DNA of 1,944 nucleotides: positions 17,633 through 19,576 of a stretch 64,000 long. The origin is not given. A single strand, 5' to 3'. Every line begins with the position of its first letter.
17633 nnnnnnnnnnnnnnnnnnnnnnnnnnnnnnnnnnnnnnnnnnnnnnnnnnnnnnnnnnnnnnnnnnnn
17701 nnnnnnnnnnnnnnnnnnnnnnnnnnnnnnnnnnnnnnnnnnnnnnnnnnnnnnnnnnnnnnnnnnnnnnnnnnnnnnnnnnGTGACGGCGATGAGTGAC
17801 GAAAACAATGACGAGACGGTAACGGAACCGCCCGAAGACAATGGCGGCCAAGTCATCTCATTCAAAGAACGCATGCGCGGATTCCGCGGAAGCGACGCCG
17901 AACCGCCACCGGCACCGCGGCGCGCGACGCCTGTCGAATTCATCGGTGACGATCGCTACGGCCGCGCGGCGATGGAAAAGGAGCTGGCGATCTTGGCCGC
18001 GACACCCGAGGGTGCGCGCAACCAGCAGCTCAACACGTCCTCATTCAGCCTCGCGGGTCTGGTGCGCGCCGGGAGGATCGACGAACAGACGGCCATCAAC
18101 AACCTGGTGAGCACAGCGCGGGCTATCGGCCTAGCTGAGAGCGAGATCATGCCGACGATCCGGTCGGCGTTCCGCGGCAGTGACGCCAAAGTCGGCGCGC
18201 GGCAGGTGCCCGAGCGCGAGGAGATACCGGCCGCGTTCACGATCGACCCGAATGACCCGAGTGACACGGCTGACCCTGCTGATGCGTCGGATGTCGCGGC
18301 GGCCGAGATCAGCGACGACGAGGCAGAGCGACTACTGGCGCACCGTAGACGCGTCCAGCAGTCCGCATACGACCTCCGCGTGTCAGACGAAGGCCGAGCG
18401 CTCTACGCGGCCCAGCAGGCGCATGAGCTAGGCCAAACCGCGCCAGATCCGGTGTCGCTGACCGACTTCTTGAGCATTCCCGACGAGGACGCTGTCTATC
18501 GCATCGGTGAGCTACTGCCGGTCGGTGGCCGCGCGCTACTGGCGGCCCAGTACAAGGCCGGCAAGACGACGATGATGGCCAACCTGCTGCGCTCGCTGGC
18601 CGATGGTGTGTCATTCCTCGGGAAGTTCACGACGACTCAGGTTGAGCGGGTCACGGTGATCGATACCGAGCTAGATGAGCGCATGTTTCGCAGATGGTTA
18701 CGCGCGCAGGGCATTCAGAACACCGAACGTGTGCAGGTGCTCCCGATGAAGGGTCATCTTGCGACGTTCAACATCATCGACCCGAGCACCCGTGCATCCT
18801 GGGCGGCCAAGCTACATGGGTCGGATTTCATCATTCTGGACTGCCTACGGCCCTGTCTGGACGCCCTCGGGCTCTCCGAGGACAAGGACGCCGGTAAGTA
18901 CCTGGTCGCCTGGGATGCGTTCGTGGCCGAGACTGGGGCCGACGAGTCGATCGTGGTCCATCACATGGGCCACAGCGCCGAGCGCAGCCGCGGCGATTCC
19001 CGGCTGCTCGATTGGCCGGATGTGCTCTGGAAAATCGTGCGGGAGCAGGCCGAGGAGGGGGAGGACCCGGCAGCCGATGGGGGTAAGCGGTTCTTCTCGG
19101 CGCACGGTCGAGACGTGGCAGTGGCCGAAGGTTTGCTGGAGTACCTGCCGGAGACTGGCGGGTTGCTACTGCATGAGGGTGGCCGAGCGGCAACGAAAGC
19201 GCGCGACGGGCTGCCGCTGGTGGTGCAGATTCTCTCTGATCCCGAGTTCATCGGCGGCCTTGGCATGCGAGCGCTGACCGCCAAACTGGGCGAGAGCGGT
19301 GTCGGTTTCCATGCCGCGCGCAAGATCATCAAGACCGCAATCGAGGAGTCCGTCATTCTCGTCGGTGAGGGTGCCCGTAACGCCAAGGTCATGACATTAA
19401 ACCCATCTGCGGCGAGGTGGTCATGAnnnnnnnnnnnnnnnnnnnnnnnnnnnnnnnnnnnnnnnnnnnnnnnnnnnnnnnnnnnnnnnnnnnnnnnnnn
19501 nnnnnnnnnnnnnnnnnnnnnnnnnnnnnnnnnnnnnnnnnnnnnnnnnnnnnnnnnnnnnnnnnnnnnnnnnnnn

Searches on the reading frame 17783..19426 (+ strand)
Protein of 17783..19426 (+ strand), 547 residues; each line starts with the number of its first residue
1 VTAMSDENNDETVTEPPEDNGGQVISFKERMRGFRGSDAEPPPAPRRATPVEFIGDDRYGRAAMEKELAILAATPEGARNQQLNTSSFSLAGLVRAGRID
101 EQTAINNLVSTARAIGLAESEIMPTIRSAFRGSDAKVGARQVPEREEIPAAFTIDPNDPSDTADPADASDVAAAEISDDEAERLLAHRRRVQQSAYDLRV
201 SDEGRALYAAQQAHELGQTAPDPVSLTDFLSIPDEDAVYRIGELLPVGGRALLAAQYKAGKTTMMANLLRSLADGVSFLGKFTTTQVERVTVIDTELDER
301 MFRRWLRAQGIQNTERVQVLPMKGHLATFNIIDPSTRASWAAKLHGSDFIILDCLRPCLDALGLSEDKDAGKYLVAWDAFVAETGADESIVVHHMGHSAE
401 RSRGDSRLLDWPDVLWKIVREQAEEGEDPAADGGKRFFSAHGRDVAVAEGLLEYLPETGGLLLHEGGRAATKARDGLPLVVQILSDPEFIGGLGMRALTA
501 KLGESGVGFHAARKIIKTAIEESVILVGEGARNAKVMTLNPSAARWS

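Call 34: search_protein_families(library=pfam, proteins=[window:17783-19426:+], max_evalue=0.01)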
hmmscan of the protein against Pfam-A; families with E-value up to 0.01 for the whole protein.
window:17783-19426:+ (547 aa): 1 family
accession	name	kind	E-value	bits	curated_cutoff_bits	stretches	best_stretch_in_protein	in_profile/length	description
PF13481.12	AAA_25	-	4.4e-21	75.8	27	1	229-399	14-194/195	AAA domain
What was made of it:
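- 17783..19426 (+): Helicase gp37 (AAA_25 core plus a C-terminal winged helix). This is the candidate iteron-binding initiator. Pfam AAA_25 (call 34).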

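Call 36: search_dna_similar(query=window:17783-19426:+, collection=phages, mode=protein, max_rows=60, rows=best)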
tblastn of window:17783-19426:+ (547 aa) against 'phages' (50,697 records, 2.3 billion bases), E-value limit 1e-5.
Records with a match: 12; places in all: 12; records where one place covers at least 80% of the query: 5.
Best place of each record, by identity: >=99% 1; 95-99% 2; 80-90% 1; 60-80% 1; <60% 7.
By first word of the organism name: Mycobacterium 12.
By host as written in the record: Mycobacterium tuberculosis mc2 7000 2; Mycobacteroides abscessus subsp. abscessus strain 280 1; Mycobacterium chelonae strain ATCC 35752 1; Mycobacteroides abscessus subsp. abscessus strain 1009 1; Mycobacteroides abscessus subsp. bolletii strain 875 1; Mycobacteroides abscessus subsp. abscessus strain 712 1; Mycolicibacterium septicum 1; Mycobacterium tuberculosis 1; and 3 more.
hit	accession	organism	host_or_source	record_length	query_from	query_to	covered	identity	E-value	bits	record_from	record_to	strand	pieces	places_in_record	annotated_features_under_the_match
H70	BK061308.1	Mycobacterium phage prophiFSAT01-1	Mycobacteroides abscessus subsp. ...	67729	1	547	100%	99.8%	0e+0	1016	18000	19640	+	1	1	37: DnaB-like dsDNA helicase | 38: hypothetical protein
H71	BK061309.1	Mycobacterium phage McProf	Mycobacterium chelonae strain ATCC 35752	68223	1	547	100%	97.3%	0e+0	998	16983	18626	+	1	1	35: DNAB-like dsDNA helicase | 36: hypothetical protein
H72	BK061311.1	Mycobacterium phage prophiFSIL01-1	Mycobacteroides abscessus subsp. ...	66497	1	547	100%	95.6%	0e+0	998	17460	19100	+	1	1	36: DnaB-like dsDNA helicase | 37: hypothetical protein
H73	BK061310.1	Mycobacterium phage prophiFVLQ01-1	Mycobacteroides abscessus subsp. ...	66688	1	543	99%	86.2%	0e+0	932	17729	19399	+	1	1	37: DnaB-like dsDNA helicase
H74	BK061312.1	Mycobacterium phage prophiFSQJ01-1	Mycobacteroides abscessus subsp. ...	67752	1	543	99%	76.3%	0e+0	814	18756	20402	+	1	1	37: DnaB-like dsDNA helicase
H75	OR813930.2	Mycobacterium phage WXIN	Mycolicibacterium septicum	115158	56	373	58%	27.2%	9e-9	65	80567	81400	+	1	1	hypothetical protein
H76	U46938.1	Mycobacterium phage DS6A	Mycobacterium tuberculosis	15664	71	144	14%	47.3%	5e-10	69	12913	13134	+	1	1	record has no annotation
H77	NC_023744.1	Mycobacterium phage DS6A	Mycobacterium tuberculosis mc2 7000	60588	71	144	14%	47.3%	5e-10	69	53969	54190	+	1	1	85: DNA polymerase/primase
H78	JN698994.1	Mycobacterium phage DS6A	Mycobacterium tuberculosis mc2 7000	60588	71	144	14%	47.3%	5e-10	69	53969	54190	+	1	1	85: DNA primase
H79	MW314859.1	Mycobacterium phage phiGD17-1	Mycobacterium abscessus GD40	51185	59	130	13%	45.3%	7e-6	55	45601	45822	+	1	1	76: AAA-ATPase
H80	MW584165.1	Mycobacterium phage prophiGD17-1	Mycobacterium abscessus GD17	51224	59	130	13%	45.3%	7e-6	55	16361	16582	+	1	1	37: DNA primase/polymerase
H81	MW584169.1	Mycobacterium phage prophiGD05-1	Mycobacterium abscessus GD05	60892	59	130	13%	45.3%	9e-6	55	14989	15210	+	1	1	33: DNA primase/polymerase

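Call 39: find_related_loci(query=A3, collection=genome_contigs, flank=10000)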
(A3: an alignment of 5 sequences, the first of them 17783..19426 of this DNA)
Query A3 (547 aa) in genome_contigs; peptide patterns used: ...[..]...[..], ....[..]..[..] (x = any residue, [..] = any of these).
111 stretches matched a pattern, but none encodes a relative of the query by tblastn (E <= 1e-3).
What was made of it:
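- Tried and rejected: Genome scan with the helicase alignment found nothing, because the peptide patterns chosen were poor (call 39).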

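Call 53: search_solved_structures(query=window:17783-19426:+, max_evalue=0.1)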
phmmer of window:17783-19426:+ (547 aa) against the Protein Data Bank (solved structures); distinct sequences matched with E-value up to 0.1: 0.

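Call 55: find_homologous_proteins(query=window:17783-19426:+, max_evalue=1e-10)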
Query window:17783-19426:+ (547 aa): 741 proteins with E <= 1e-10 among 8000 candidates; the best 120 are listed.
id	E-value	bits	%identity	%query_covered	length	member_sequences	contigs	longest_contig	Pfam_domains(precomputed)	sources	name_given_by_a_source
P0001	0.0e+0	1179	98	100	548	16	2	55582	PF13481.13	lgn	-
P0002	0.0e+0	1047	87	99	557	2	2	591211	PF13481.13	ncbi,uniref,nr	ncbi:AAA family ATPase [Mycobacteroides abscessus]|uniref:AAA family ATPase n=1 Tax=Mycobacteroides 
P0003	3.8e-269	912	77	99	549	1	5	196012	PF13481.13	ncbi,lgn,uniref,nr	ncbi:AAA family ATPase [Mycobacteroides abscessus]|uniref:AAA family ATPase n=1 Tax=Mycobacteroides 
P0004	3.2e-167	576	57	89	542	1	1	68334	PF13481.13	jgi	jgi:hypothetical protein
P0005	1.1e-154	534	52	92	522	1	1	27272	PF13481.13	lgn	-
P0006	1.7e-151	524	52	90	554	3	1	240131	PF13481.13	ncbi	ncbi:AAA family ATPase, partial [Mycolicibacterium fortuitum]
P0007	1.8e-151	524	53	89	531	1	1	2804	PF13481.13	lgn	-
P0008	1.6e-150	520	53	88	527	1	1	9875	PF13481.13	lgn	-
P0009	3.7e-148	513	53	88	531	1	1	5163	PF13481.13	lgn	-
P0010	5.9e-148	512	52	89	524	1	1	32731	PF13481.13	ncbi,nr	ncbi:MAG: AAA family ATPase [Mycobacteriaceae bacterium]|nr:AAA family ATPase [Mycobacteriaceae bact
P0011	1.2e-145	504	52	89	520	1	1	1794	PF13481.13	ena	-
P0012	3.1e-144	500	51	89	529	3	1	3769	PF13481.13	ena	-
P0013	8.0e-144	498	52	89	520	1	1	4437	PF13481.13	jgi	jgi:hypothetical protein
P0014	2.9e-141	490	51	91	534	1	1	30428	PF13481.13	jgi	jgi:hypothetical protein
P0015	4.6e-141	489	51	87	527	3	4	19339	PF13481.13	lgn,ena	-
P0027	3.0e-132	460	51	89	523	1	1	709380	PF13481.13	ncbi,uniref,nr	ncbi:AAA family ATPase [Mycolicibacterium sp. F2034L]|uniref:AAA family ATPase n=1 Tax=Mycolicibacte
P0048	1.1e-124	435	48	89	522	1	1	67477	PF13481.13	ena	-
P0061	2.5e-119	418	47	96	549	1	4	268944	PF13481.13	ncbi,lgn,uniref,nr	ncbi:AAA family ATPase [Mycobacteroides abscessus]|uniref:AAA family ATPase n=1 Tax=Mycobacteroides 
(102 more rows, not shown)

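Call 56: find_encoding_contigs(protein=P0004, flank=10000, max_places=1)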
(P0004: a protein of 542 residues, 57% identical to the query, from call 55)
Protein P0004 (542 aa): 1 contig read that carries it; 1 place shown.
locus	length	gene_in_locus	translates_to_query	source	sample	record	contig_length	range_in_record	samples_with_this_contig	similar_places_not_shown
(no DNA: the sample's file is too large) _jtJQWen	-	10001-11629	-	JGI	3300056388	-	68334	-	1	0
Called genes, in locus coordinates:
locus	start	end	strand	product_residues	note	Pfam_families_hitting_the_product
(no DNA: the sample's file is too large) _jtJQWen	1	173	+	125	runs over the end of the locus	-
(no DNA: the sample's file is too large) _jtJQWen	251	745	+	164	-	-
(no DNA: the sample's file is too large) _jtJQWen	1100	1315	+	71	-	-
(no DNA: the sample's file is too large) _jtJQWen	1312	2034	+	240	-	PF09250:Prim-Pol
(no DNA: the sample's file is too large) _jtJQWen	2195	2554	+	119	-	-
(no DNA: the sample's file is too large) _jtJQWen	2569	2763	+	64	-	-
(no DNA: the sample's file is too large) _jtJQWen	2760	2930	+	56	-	-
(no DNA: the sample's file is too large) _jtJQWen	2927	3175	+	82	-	-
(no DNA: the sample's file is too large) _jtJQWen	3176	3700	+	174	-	-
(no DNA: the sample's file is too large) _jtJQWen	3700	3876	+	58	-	-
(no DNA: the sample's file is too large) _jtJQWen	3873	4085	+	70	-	PF14359:DUF4406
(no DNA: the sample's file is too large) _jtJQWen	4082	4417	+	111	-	-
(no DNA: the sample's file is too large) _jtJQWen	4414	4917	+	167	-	PF00782:DSPc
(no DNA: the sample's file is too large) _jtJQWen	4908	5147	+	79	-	-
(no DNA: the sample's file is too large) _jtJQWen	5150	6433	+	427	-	PF09414:RNA_ligase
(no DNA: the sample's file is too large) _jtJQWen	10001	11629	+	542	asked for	PF13481:AAA_25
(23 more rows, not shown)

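Call 57: find_encoding_contigs(protein=P0048, flank=10000, max_places=1)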
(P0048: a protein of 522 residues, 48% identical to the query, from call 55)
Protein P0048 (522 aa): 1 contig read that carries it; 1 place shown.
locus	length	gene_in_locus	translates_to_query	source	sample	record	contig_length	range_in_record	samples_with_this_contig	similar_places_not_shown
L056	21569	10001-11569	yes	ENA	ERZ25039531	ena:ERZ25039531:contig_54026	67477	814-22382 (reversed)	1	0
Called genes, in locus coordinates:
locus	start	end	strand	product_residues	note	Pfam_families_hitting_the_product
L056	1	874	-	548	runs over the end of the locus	-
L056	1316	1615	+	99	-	-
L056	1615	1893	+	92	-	-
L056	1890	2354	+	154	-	PF02467:Whib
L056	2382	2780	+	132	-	-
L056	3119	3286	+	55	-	-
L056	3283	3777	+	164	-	-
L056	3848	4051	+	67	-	-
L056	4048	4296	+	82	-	-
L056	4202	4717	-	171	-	-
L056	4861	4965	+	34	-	-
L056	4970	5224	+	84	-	-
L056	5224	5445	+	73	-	-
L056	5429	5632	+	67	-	-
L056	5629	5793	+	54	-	-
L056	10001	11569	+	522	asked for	PF13481:AAA_25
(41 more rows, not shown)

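Call 58: find_encoding_contigs(protein=P0061, flank=10000, max_places=1)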
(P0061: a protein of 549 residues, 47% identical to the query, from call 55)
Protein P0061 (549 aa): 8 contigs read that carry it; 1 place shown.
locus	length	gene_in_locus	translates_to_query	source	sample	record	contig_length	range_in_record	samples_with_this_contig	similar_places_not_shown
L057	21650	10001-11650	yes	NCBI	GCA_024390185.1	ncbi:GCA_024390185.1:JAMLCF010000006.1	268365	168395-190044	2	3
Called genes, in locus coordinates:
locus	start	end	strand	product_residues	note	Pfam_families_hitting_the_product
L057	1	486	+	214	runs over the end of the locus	PF28549:NDPSase_N (weak), PF00293:NUDIX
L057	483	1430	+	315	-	PF02899:Phage_int_SAM_1, PF00589:Phage_integrase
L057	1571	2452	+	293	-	PF00142:Fer4_NifH (weak), PF01656:CbiA, PF02374:ArsA_ATPase (weak), PF06564:CBP_BcsQ, PF07015:VirC1 (faint), PF09140:MipZ (faint), PF10609:ParA (weak), PF13614:AAA_31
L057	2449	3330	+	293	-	PF02616:SMC_ScpA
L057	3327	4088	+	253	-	PF04079:SMC_ScpB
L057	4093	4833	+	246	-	PF01479:S4, PF00849:PseudoU_synth_2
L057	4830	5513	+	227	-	PF02224:Cytidylate_kin, PF13189:Cytidylate_kin2 (weak), PF13238:AAA_18 (faint)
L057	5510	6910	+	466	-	PF00009:GTP_EFTU, PF03193:RsgA_GTPase (faint), PF01926:MMR_HSR1, PF02421:FeoB_N, PF00009:GTP_EFTU, PF02421:FeoB_N, PF01926:MMR_HSR1, PF14714:KH_dom-like, +5 more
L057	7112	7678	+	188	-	PF01453:B_lectin (faint), PF01476:LysM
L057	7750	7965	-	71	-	-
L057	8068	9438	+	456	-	PF00239:Resolvase, PF07508:Recombinase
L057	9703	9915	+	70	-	-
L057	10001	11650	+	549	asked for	PF13481:AAA_25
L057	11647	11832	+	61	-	-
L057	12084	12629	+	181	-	-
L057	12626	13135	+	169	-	-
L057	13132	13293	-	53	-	-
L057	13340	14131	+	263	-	PF05065:Phage_capsid, PF25209:Phage_capsid_4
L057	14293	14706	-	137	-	-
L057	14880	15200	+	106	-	-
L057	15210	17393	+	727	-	PF14021:TNT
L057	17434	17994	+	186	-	-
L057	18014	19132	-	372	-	PF02720:DUF222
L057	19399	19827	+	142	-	PF01243:PNPOx_N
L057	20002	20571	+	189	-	-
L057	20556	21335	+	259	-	PF01636:APH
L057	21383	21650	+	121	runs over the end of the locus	PF12840:HTH_20, PF01022:HTH_5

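Call 61: find_encoding_contigs(protein=P0006, flank=10000, max_places=1)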
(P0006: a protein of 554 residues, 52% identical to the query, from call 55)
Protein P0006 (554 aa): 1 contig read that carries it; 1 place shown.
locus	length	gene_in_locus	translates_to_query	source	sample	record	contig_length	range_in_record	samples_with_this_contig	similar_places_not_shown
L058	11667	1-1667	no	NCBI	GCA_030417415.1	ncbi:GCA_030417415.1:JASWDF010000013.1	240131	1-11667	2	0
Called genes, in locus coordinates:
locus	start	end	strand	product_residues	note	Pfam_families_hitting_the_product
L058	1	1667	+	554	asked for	PF13481:AAA_25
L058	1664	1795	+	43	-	-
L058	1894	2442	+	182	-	PF05866:RusA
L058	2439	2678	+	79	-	-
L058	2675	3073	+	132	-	PF01230:HIT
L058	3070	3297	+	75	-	-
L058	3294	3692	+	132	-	-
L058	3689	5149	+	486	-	PF00145:DNA_methylase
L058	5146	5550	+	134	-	-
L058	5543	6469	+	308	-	-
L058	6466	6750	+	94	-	PF23850:DUF7213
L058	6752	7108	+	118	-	-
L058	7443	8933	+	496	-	PF00535:Glycos_transf_2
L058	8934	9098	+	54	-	-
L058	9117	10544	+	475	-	PF13529:Peptidase_C39_2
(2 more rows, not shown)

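Call 62: find_encoding_contigs(protein=P0010, flank=10000, max_places=1)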
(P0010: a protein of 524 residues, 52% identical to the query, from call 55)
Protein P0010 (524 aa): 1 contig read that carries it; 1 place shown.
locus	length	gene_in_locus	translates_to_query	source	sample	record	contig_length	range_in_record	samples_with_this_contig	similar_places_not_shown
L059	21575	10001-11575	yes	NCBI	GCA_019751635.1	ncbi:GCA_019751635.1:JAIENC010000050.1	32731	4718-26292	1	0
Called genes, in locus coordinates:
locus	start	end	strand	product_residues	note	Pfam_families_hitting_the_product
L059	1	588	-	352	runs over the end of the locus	PF08545:ACP_syn_III, PF08541:ACP_syn_III_C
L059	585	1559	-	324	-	-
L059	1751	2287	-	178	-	-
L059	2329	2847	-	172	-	-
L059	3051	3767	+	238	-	-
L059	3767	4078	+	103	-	PF01381:HTH_3, PF13413:HTH_25 (faint)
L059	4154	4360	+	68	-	-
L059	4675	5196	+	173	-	-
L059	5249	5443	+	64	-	PF12728:HTH_17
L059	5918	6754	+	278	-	PF02498:Bro-N (weak), PF03374:ANT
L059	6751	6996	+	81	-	-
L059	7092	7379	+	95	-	-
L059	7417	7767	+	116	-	-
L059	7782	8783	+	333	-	-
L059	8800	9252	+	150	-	-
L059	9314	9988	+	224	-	PF09250:Prim-Pol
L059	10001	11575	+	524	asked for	PF13481:AAA_25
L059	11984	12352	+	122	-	PF24608:PDDEXK_15 (weak)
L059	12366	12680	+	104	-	PF02467:Whib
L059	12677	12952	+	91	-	PF02467:Whib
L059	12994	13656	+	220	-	PF24030:DUF7341, PF24029:DUF7340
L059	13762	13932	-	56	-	-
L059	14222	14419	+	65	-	-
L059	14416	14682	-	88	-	PF02604:PhdYeFM_antitox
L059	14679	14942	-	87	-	PF05016:ParE_toxin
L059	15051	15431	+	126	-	-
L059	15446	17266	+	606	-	-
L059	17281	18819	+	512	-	PF05133:SPP1_portal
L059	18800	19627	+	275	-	PF25310:VG15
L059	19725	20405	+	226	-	-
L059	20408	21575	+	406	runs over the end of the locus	PF17236:SU10_MCP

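Call 63: find_encoding_contigs(protein=P0027, flank=10000, max_places=1)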
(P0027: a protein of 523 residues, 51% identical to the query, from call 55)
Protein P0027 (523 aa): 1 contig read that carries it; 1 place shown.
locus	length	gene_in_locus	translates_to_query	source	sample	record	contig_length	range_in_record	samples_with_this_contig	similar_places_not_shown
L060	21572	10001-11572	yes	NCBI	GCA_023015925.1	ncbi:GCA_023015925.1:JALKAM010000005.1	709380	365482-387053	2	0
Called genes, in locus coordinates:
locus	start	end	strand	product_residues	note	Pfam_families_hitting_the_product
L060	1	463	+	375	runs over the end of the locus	PF00589:Phage_integrase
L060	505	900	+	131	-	-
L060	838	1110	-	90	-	PF11662:DUF3263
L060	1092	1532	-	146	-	-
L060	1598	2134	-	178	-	-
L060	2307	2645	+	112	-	PF13560:HTH_31 (weak)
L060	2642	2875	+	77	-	PF12728:HTH_17 (weak)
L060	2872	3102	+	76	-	-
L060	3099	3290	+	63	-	-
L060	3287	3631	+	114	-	-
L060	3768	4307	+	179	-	-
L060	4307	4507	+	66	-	-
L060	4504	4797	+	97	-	-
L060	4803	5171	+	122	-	-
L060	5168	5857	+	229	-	-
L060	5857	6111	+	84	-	PF11753:DUF3310 (faint)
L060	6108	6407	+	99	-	-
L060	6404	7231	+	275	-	PF20188:DUF6551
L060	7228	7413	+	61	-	-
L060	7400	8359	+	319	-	PF12705:PDDEXK_1 (faint)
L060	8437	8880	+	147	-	-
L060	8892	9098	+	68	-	-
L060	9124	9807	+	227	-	PF09250:Prim-Pol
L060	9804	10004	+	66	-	-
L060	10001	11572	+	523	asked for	PF13481:AAA_25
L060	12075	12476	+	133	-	-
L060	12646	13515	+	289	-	-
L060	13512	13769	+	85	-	-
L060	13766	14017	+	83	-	-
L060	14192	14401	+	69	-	PF01844:HNH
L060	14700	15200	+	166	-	PF05119:Terminase_4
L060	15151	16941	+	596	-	PF03354:TerL_ATPase, PF20441:TerL_nuclease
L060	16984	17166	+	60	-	-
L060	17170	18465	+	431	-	PF04860:Phage_portal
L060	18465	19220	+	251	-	PF04586:Peptidase_S78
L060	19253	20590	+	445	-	PF05065:Phage_capsid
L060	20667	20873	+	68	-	-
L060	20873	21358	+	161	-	-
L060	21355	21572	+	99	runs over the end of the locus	-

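Call 84: find_related_loci(query=P0004, collection=metagenome_contigs, flank=10000)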
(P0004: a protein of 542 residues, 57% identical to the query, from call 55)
Query P0004 (542 aa) in metagenome_contigs; peptide patterns used: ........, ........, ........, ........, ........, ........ (x = any residue, [..] = any of these).
290 stretches matched a pattern; 1 encode a relative of the query (tblastn E <= 1e-3); 1 distinct loci.
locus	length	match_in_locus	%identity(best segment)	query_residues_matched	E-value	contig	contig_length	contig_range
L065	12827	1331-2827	45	5-534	2e-125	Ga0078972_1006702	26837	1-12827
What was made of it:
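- Tried and rejected: The single metagenome scan returned only L065 (call 84).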

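Call 100: search_protein_families(library=pfam, proteins=[L057:12084-12629:+, L057:12626-13135:+, L057:13340-14131:+, L057:14293-14706:-, L057:14880-15200:+, L057:9703-9915:+], max_evalue=0.01)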
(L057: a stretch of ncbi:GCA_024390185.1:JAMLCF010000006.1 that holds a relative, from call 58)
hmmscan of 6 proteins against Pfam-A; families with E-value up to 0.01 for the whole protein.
L057:12084-12629:+ (181 aa): 0 families

L057:12626-13135:+ (169 aa): 0 families

L057:13340-14131:+ (263 aa): 2 families
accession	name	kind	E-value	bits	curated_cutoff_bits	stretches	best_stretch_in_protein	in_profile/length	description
PF05065.19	Phage_capsid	-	1e-22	81.3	24.2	1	43-261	48-279/280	Phage capsid family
PF17236.8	SU10_MCP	-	0.00022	21.3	24.1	1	98-215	116-245/292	SU10 major capsid protein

L057:14293-14706:- (137 aa): 0 families

L057:14880-15200:+ (106 aa): 0 families

L057:9703-9915:+ (70 aa): 0 families

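Call 101: search_protein_families(library=phrogs, proteins=[window:17783-19426:+], max_evalue=0.001)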
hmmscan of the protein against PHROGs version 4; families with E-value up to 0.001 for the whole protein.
window:17783-19426:+ (547 aa): 3 families
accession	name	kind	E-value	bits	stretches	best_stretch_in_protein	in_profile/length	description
phrog_6012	-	DNA, RNA and nucleotide metabolism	8.6e-11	42.7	2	71-168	4-105/447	DNA helicase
phrog_3123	-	unknown function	3.1e-09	36.9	1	193-334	283-425/583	-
phrog_2597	-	DNA, RNA and nucleotide metabolism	3.1e-06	27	1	214-302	333-419/747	DNA primase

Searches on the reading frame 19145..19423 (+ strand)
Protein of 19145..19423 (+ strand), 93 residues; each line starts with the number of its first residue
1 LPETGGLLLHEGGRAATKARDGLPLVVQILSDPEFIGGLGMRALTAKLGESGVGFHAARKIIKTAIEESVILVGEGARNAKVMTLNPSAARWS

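Call 81: predict_structure(alignment_id=A5)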
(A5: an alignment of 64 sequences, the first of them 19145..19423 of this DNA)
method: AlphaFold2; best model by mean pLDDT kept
length: 93 residues; sequences in the alignment: 64
mean_pLDDT: 80.2   pTM: 0.67
mean pLDDT of the five models: 80.2, 78.4, 77.4, 76.3, 75.2
residues with pLDDT >= 90: 26; 70-90: 48; 50-70: 13; < 50: 6
segments of 3 or more residues with pLDDT < 50: none
pLDDT, mean of each block of 10 residues (from residue 1): 50 71 89 85 91 90 90 85 81 53
secondary structure, 60 per line:
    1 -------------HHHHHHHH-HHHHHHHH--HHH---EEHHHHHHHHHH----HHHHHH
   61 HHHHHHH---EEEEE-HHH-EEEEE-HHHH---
elements in order: H14-21 H23-30 H41-50 H55-67 E71-75 E81-85 H87-90
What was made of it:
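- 17783..19426 (+): AlphaFold2 model of the C-terminal 93 residues: pLDDT 80, four helices then a beta-hairpin wing (call 81).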

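Call 83: fold_search(model_id=the predicted structure, library=pdb)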
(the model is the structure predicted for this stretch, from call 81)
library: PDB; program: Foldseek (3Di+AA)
matches with E <= 10: 1480; with E <= 0.001: 0
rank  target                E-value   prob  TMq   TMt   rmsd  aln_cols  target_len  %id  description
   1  9h9z_B                2.5e-02  0.97  0.48  0.41   6.2        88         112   16  Crystal structure of Cu(II)-bound LmrR_V15Bpy (released 2025-03-05)
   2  3fm5_B                3.1e-02  0.95  0.46  0.33   7.3        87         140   15  X-ray crystal structure of transcriptional regulator (MarR family) from Rhodococcus sp. RHA1 (released 2009-02-03)
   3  2w57_A                3.5e-02  1.00  0.52  0.38   2.4        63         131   16  Crystal structure of the Vibrio cholerae ferric uptake regulator (Fur) reveals structural rearrangement of the DNA-bin (released 2009-01-20)
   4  4em0                  4.5e-02  0.99  0.56  0.37   4.9        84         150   17  staphylococcus aureus MarR in complex with salicylate and kanamycin (released 2013-04-17)
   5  4fht_B                4.8e-02  0.89  0.48  0.33  10.9       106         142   11  Crystal Structure of the PcaV transcriptional regulator from Streptomyces coelicolor in complex with its natural ligan (released 2013-04-24)
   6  6abt_A                5.2e-02  0.99  0.57  0.55   2.8        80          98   11  Crystal structure of transcription factor from Listeria monocytogenes (released 2019-06-05)
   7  5c8h                  5.2e-02  0.97  0.50  0.45   4.7        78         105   13  Crystal structure of ORC2 C-terminal domain (released 2015-07-08)
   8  5fd6_D                5.5e-02  0.99  0.55  0.40   3.7        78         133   14  zinc-bound manganese uptake regulator (released 2016-12-28)
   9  3s2w_H                5.5e-02  0.98  0.54  0.38   4.3        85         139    9  The crystal structure of a MarR transcriptional regulator from Methanosarcina mazei Go1 (released 2011-06-22)
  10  9j8o_N                5.9e-02  0.99  0.55  0.64   4.0        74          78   23  Cryo-EM structure of BAF-Lamin A/C IgF-H1-nucleosome complex (released 2025-02-26)
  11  5ujm_B                5.9e-02  0.97  0.50  0.20   4.7        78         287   13  Structure of the active form of human Origin Recognition Complex and its ATPase motor module (released 2017-02-08)
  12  2dk5_MODEL_1_A        6.3e-02  0.95  0.48  0.49   8.3        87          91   20  Solution structure of Winged-Helix domain in RNA polymerase III 39KDa polypeptide (released 2006-10-06)
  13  6pcp_A                6.3e-02  0.54  0.37  0.26  11.5       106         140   13  Mechanism for regulation of DNA binding of Bordetella bronchiseptica BpsR by 6-hydroxynicotinic acid (released 2019-11-06)
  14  8j6w                  6.7e-02  0.99  0.50  0.34   2.5        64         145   16  Full length crystal structure of Escherichia coli Fur (released 2024-05-01)
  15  3s2w_F                7.2e-02  0.97  0.54  0.37   4.2        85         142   10  The crystal structure of a MarR transcriptional regulator from Methanosarcina mazei Go1 (released 2011-06-22)
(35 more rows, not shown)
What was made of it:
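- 17783..19426 (+): All top Foldseek matches are winged-helix DNA-binding domains; their E-values are weak (about 0.03-0.1) and probabilities 0.9-1.0 (call 83).
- On Iteron sites of a replication initiator: The top-listed Foldseek matches are almost all winged-helix DNA-binding domains, though with weak E-values of about 0.03-0.1 (calls 81, 83).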
